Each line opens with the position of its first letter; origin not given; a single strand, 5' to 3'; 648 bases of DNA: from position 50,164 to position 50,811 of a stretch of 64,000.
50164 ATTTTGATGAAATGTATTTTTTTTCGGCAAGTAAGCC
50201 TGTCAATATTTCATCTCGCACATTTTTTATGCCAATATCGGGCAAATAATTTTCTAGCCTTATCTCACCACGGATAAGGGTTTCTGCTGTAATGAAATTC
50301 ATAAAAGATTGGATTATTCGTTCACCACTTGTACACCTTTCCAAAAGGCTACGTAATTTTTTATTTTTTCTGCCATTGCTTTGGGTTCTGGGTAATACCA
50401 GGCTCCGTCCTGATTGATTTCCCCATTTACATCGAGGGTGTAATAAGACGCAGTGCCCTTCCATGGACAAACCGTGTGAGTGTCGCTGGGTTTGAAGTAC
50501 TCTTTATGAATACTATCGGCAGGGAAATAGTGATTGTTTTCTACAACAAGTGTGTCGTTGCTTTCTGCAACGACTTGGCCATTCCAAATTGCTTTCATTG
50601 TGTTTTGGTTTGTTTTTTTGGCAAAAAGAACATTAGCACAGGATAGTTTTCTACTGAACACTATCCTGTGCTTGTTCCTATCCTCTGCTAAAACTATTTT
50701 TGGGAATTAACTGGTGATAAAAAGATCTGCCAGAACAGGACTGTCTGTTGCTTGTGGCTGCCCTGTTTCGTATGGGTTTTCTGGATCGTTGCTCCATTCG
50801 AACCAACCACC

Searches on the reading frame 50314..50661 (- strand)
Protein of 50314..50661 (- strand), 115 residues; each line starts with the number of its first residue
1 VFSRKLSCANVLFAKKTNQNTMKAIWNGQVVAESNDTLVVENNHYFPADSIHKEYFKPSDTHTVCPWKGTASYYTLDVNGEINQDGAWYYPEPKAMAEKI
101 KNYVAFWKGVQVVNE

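Call 86: search_protein_families(library=pfam, proteins=[window:50314-50661:-], max_evalue=0.01)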
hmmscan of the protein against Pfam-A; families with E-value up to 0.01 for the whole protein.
window:50314-50661:- (115 aa): 1 family
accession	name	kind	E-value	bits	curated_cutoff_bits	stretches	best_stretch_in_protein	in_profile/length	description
PF04248.19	NTP_transf_9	-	3.2e-34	117.1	22.1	1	22-108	1-92/93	Domain of unknown function (DUF427)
